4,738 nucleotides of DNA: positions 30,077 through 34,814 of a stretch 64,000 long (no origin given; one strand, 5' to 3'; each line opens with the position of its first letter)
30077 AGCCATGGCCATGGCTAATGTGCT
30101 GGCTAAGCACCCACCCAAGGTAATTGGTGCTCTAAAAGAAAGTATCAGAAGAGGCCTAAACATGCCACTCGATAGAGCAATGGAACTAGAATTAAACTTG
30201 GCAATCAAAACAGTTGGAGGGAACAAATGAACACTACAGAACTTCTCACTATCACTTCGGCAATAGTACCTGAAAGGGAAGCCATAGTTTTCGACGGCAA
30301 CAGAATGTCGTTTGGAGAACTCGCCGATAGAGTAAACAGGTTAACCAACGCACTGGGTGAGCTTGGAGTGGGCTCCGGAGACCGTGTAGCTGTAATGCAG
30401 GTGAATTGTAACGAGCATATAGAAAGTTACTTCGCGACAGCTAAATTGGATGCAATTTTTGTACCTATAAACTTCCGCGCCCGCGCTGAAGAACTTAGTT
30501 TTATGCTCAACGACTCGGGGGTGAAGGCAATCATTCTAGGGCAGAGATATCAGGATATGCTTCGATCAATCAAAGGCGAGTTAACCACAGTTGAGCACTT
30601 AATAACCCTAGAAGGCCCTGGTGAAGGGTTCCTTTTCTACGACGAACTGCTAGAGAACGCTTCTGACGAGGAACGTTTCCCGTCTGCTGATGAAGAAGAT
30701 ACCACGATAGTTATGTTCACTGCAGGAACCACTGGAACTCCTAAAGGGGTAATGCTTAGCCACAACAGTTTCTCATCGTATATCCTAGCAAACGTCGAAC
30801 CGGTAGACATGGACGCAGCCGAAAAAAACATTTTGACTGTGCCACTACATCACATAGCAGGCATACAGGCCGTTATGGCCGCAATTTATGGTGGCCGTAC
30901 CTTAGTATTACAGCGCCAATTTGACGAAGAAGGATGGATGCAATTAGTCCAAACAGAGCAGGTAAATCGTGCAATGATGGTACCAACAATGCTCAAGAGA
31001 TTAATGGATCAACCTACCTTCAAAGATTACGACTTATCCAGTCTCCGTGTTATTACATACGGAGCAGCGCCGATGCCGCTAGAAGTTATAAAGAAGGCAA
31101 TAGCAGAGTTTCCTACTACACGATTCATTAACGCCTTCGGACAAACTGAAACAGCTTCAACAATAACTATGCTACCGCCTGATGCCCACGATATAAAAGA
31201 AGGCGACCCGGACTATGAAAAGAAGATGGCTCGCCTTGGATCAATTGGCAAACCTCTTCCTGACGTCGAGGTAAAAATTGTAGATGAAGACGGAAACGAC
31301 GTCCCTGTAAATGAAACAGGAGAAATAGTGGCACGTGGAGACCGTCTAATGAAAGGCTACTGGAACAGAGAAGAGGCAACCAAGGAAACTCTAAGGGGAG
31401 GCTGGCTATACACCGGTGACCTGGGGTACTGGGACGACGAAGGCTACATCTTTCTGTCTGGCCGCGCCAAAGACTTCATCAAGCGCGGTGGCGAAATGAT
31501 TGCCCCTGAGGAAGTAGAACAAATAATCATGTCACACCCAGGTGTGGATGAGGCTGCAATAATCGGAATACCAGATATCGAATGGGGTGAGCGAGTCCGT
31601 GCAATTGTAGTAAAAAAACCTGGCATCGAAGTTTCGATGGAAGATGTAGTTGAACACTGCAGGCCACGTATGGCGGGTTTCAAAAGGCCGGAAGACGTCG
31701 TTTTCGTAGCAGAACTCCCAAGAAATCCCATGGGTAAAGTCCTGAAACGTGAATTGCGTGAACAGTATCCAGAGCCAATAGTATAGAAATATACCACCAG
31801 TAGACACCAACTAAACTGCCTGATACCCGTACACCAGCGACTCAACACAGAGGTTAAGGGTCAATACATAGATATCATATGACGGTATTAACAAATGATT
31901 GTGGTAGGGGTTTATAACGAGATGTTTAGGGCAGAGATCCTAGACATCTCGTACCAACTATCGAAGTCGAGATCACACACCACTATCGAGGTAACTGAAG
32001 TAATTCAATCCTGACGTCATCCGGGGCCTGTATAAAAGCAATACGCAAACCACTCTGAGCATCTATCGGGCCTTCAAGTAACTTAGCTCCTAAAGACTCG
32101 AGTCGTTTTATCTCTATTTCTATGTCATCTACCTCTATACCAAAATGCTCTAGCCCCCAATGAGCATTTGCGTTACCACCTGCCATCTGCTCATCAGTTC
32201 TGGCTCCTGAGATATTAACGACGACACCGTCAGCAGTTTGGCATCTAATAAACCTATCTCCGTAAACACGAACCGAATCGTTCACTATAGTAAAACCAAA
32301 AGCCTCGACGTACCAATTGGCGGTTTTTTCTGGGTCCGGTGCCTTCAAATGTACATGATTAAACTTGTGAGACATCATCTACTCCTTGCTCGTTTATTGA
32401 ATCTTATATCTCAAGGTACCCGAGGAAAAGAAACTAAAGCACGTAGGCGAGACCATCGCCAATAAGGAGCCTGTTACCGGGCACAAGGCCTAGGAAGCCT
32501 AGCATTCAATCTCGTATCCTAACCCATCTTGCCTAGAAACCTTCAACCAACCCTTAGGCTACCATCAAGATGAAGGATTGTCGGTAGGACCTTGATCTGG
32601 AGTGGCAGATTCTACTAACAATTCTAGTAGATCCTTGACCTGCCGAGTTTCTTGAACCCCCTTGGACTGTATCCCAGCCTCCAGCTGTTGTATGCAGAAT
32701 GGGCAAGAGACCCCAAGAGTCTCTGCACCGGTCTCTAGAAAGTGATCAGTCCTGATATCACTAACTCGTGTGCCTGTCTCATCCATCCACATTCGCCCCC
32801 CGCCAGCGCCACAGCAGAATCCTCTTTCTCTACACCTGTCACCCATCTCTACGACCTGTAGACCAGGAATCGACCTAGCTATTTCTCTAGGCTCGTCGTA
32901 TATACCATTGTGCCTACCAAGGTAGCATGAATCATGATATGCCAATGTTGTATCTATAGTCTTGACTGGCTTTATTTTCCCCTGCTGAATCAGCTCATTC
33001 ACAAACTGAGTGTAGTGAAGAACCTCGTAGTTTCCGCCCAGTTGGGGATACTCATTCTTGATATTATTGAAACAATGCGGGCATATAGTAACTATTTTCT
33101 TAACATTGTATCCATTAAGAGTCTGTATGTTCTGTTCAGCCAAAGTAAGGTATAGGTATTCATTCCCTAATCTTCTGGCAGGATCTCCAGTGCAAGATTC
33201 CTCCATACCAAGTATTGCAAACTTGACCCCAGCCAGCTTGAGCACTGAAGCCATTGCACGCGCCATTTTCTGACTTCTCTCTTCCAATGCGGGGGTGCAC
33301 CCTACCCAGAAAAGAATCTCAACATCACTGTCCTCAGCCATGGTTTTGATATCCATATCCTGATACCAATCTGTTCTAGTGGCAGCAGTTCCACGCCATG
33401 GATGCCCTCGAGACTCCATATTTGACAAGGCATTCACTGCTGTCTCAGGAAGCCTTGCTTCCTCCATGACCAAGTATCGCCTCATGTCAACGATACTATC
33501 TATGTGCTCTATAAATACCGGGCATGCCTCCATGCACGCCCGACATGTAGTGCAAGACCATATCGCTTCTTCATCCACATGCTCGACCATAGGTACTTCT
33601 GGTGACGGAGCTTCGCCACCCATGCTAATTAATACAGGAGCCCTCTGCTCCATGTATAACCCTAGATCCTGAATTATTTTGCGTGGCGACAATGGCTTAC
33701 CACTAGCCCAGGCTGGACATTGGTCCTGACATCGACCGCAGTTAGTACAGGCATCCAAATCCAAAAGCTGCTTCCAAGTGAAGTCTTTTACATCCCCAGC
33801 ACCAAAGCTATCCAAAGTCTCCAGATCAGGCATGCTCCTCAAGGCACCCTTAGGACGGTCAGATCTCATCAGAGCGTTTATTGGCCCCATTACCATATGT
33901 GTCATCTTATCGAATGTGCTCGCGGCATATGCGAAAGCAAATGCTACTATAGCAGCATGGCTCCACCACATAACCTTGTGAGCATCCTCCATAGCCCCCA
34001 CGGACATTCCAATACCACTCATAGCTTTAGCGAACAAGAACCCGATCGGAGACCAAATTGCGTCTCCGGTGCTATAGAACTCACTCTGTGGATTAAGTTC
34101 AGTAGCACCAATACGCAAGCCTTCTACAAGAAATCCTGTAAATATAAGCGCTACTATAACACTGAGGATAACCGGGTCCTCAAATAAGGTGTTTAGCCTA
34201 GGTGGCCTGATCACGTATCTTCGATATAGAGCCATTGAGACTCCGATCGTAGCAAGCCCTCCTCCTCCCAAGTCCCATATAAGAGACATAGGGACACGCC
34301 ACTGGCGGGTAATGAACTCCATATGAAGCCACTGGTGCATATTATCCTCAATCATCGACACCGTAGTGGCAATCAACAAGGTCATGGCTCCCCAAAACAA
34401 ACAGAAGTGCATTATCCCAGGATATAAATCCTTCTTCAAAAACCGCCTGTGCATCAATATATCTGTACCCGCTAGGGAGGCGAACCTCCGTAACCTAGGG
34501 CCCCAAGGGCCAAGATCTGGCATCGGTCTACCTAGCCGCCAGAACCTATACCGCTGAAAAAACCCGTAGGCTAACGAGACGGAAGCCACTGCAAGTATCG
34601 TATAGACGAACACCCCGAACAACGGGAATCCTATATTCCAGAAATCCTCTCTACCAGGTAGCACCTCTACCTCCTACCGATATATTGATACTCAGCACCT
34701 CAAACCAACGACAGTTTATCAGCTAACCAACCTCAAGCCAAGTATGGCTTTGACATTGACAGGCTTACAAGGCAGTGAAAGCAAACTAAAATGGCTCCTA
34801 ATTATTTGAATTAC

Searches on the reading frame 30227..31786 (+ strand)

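Call 24: search_protein_families(library=pfam, proteins=[window:30227-31786:+], max_evalue=0.00001)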
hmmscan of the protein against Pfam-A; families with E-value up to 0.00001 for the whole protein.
window:30227-31786:+ (519 aa): 2 families
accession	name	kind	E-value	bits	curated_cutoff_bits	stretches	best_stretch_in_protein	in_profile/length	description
PF00501.34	AMP-binding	-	1e-90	304.8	29.9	1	15-379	9-384/384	AMP-binding enzyme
PF13193.12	AMP-binding_C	-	4.2e-20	72.9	24.5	1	429-504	1-76/76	AMP-binding enzyme C-terminal domain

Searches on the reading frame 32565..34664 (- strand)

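Call 13: search_protein_families(library=pfam, proteins=[window:32565-34664:-])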
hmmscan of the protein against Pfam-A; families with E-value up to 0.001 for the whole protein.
window:32565-34664:- (699 aa): 10 families
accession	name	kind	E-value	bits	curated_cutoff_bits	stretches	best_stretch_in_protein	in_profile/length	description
PF02754.22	CCG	-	1.2e-33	115.5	20.6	2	575-661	2-84/85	Cysteine-rich domain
PF13187.11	Fer4_9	-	8.6e-10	38.9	27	1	305-382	1-48/52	4Fe-4S dicluster domain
PF12797.12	Fer4_2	-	8.9e-10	38.3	24.5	1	297-318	1-22/22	4Fe-4S binding domain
PF13237.11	Fer4_10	-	1.7e-09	37.9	25.5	1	301-382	4-53/53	4Fe-4S dicluster domain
PF13183.11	Fer4_8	-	1.5e-08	35.5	27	1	303-384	2-67/68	4Fe-4S dicluster domain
PF12838.12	Fer4_7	-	1.6e-08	35.4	27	0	301-318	33-50/52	4Fe-4S dicluster domain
PF13484.11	Fer4_16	-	9.3e-07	30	30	0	306-328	2-27/66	4Fe-4S double cluster binding domain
PF00037.32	Fer4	-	3.8e-06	26.9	21.1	0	302-317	4-19/24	4Fe-4S binding domain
PF13534.11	Fer4_17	-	8.2e-06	26.7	22.2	1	305-383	1-58/61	4Fe-4S dicluster domain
PF12800.12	Fer4_4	-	0.00033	21.2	24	0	304-319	2-17/17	4Fe-4S binding domain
